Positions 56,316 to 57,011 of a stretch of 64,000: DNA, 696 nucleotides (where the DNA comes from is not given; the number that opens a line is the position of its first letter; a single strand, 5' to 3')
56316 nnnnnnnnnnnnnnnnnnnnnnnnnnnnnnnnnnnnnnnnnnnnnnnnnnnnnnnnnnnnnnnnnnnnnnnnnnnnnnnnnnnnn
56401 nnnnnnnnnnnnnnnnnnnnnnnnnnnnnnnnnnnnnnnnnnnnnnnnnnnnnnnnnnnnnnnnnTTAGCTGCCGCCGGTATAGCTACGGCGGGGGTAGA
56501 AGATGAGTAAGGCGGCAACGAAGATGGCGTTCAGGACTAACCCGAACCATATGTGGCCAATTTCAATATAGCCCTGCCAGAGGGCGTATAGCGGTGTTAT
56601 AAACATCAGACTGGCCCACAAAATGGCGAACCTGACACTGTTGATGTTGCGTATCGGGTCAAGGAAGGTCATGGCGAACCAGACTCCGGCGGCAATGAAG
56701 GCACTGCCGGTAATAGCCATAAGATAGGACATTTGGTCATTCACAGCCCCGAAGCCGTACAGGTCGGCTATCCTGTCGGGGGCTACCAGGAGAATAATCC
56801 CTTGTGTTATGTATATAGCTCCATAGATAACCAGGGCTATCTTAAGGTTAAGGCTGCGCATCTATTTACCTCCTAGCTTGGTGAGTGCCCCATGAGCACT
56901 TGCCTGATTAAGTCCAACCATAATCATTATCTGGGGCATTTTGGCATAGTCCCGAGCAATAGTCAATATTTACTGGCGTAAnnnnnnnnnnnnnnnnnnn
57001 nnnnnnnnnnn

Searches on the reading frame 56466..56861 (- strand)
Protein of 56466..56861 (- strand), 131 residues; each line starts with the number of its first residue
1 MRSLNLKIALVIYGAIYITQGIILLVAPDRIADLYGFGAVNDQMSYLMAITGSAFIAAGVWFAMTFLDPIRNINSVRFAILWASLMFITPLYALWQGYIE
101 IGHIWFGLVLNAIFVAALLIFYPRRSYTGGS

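Call 3: search_protein_families(library=pfam, proteins=[window:56466-56861:-], max_evalue=0.1)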
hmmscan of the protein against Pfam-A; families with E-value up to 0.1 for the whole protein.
window:56466-56861:- (131 aa): 2 families
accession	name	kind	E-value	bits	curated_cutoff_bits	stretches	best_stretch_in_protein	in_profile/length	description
PF20337.3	DUF6632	-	0.00085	19.8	27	1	6-121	7-117/137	Family of unknown function (DUF6632)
PF20556.3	DUF6768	-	0.022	14.9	27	1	39-95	38-94/123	Family of unknown function (DUF6768)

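Call 4: search_protein_families(library=padloc, proteins=[window:56466-56861:-], max_evalue=0.1)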
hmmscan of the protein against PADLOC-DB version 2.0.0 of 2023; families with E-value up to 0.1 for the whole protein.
window:56466-56861:- (131 aa): 0 families

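Call 5: search_protein_families(library=ncbifam, proteins=[window:56466-56861:-], max_evalue=0.1)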
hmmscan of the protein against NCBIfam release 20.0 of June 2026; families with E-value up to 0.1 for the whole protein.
window:56466-56861:- (131 aa): 0 families
